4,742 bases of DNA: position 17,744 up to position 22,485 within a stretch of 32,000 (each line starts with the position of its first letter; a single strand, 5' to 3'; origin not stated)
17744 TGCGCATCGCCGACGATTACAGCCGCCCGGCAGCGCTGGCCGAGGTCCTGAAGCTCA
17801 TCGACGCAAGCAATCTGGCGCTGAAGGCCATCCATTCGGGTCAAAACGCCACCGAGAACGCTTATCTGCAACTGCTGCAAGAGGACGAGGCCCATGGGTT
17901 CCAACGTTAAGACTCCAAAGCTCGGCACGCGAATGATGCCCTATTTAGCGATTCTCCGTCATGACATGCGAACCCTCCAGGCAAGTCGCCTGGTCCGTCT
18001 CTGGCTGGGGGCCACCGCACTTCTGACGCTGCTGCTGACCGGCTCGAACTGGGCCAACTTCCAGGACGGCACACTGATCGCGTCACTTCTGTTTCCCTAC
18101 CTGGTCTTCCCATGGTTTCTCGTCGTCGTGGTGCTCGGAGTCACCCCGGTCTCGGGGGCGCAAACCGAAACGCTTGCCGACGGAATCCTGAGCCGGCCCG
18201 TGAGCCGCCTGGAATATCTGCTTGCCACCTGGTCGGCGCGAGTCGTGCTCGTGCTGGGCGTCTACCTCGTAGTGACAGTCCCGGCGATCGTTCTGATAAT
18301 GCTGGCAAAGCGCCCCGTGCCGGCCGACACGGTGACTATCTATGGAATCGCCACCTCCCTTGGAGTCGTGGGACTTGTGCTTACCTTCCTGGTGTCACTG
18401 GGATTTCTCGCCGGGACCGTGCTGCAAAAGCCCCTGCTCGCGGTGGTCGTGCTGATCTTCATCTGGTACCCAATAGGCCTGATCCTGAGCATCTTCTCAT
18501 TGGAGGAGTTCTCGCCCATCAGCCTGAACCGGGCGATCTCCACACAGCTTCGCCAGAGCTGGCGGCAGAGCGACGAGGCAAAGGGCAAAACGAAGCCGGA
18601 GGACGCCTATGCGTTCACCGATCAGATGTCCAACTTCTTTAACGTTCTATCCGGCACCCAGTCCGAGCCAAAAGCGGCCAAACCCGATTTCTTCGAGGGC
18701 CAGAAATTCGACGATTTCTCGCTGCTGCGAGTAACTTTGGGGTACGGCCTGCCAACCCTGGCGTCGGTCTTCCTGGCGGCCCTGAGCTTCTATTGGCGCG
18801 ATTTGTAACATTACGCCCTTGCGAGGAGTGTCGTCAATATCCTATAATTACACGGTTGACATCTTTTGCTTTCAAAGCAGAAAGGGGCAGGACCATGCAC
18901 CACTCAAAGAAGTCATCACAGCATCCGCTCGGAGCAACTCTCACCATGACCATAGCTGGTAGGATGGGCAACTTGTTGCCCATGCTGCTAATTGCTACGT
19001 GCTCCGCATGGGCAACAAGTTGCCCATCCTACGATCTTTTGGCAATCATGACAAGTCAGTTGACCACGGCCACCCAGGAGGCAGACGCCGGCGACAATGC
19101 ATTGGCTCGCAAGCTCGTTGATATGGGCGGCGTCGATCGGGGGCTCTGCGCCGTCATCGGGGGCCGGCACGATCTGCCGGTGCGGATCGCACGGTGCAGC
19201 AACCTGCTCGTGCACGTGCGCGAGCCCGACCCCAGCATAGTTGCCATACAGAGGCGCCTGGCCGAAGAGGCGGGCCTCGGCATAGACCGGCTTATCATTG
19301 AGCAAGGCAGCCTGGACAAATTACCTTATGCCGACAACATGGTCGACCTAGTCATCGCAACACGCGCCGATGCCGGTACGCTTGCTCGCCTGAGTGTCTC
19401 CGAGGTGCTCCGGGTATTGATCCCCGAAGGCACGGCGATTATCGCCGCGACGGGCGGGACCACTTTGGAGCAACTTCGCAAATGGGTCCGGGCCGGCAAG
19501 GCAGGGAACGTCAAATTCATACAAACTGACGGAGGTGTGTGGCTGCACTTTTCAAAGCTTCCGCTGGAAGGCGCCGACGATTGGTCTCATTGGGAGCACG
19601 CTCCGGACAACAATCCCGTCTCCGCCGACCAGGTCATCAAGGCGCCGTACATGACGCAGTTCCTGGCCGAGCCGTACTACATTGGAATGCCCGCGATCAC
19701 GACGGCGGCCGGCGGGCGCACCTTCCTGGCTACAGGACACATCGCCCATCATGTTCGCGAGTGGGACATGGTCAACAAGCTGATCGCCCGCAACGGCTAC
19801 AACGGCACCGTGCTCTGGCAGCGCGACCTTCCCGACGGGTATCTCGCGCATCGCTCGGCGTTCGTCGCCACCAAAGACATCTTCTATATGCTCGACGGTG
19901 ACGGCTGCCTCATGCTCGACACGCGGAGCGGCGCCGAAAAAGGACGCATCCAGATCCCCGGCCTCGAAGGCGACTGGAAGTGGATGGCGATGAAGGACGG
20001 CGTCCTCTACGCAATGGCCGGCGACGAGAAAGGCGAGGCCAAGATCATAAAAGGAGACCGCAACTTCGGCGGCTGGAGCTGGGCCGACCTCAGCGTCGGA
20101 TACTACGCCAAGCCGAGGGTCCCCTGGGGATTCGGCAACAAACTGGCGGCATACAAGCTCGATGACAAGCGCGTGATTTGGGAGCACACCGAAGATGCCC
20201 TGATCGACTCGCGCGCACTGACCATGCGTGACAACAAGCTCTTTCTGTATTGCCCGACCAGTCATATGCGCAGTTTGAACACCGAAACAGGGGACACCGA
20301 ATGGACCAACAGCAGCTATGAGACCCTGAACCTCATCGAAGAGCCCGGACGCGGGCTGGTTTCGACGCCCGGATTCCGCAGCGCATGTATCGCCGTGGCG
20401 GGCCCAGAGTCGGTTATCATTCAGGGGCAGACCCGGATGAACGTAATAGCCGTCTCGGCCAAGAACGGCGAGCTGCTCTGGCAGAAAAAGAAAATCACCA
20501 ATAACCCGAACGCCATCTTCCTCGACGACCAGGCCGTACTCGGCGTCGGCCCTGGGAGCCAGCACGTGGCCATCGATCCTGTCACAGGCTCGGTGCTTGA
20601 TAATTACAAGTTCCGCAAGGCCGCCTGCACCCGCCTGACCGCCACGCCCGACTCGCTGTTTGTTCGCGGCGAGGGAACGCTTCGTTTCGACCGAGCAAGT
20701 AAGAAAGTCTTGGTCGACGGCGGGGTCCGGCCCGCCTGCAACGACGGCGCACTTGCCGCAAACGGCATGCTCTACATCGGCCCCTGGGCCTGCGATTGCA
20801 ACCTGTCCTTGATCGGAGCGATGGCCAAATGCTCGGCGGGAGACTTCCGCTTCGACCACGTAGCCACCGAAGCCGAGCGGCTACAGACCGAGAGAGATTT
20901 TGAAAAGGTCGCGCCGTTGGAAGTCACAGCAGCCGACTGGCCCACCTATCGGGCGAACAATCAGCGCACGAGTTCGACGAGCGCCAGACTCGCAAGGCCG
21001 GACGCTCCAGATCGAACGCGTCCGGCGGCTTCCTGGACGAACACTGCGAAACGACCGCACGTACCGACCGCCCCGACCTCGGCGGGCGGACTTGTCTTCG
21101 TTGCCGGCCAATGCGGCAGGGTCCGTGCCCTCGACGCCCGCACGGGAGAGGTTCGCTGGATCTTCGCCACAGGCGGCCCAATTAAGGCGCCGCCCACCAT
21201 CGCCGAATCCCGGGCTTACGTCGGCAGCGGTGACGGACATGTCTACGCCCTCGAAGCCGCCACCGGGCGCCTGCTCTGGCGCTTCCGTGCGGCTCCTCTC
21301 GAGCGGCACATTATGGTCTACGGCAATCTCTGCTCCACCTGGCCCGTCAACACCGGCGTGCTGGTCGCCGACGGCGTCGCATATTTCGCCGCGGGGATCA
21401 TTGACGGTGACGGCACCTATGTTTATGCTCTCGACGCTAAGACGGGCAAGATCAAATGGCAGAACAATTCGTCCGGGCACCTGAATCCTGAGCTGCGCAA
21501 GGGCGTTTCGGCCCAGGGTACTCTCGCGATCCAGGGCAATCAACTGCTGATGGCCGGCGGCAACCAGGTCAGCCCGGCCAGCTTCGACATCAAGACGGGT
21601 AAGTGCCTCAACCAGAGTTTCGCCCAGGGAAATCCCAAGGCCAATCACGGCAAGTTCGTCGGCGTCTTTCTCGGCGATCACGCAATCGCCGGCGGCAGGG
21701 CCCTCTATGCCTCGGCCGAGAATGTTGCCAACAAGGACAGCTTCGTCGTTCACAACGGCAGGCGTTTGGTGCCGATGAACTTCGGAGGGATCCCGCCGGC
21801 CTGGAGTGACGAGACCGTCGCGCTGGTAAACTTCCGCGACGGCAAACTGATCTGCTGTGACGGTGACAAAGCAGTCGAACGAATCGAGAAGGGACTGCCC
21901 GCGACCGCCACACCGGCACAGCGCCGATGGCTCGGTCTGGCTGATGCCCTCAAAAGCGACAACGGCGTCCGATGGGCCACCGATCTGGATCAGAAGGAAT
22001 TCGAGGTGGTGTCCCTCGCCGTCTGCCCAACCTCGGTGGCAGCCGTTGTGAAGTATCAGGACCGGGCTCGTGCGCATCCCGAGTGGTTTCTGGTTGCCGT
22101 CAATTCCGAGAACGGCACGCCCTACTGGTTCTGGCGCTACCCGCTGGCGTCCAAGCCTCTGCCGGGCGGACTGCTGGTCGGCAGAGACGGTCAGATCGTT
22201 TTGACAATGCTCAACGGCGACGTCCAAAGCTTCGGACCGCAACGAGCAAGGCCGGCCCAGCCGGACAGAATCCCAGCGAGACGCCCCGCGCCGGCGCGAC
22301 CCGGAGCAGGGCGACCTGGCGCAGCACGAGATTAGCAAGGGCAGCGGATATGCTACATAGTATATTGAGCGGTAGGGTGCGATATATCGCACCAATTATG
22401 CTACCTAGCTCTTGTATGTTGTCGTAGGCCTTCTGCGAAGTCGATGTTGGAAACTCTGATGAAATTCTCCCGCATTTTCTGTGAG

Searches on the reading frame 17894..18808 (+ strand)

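Call 7: search_protein_families(library=pfam, proteins=[window:17894-18808:+], max_evalue=0.001)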
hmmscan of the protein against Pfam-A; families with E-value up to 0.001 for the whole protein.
window:17894-18808:+ (304 aa): 2 families
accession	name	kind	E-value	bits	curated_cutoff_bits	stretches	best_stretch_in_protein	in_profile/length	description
PF12679.13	ABC2_membrane_2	-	3.1e-08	33.6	27.2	1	99-299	103-278/283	ABC-2 family transporter protein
PF12698.13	ABC2_membrane_3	-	2.3e-05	24.1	31.6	1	56-207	154-296/347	ABC-2 family transporter protein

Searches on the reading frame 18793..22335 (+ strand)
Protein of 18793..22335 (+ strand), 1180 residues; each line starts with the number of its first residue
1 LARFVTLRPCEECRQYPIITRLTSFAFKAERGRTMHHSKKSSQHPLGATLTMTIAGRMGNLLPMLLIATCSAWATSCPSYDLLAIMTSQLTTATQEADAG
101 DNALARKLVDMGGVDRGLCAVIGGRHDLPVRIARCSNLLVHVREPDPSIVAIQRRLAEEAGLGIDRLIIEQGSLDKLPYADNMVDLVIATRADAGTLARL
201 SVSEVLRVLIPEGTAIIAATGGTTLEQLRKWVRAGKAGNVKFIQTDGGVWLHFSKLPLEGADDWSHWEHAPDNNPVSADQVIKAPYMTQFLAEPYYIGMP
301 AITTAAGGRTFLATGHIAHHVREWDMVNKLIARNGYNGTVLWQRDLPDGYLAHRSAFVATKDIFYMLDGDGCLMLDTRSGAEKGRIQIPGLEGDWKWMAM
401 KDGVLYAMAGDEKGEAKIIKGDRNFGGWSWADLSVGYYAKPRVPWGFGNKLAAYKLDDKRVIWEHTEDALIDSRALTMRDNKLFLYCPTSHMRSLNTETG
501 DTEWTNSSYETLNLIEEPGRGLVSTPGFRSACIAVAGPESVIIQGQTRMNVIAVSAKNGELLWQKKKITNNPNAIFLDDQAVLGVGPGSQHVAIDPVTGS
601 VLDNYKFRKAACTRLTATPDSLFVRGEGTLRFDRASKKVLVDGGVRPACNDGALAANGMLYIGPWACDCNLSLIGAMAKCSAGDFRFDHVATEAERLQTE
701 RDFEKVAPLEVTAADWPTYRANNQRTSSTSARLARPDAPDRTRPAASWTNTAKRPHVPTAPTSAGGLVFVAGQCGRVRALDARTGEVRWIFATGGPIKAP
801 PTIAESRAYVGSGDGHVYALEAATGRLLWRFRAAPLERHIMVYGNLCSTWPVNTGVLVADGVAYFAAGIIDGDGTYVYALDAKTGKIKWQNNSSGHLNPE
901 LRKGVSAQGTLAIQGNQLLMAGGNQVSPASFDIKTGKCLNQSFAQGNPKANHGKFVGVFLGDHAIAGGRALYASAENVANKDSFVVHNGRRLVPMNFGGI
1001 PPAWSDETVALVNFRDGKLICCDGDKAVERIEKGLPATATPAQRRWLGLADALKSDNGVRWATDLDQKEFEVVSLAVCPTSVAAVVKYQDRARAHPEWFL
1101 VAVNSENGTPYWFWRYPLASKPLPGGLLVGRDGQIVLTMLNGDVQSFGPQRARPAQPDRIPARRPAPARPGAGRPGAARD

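Call 7: search_protein_families(library=pfam, proteins=[window:18793-22335:+], max_evalue=0.001)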
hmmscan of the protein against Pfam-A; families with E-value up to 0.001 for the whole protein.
window:18793-22335:+ (1180 aa): 3 families
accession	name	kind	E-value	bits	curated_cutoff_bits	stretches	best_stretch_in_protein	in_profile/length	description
PF13360.13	PQQ_2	-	1.9e-41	142.7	27.6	3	747-834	16-102/233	Outer membrane protein assembly factor BamB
PF13570.13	Beta-prop_ACSF4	-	2.6e-18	67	133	1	764-833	60-131/329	Beta-alanine-activating enzyme, beta-propeller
PF01011.28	PQQ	-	1.1e-14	54.5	26.7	0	754-793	46-85/595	Glucose/ethanol/alcohol dehydrogenase, beta-propeller domain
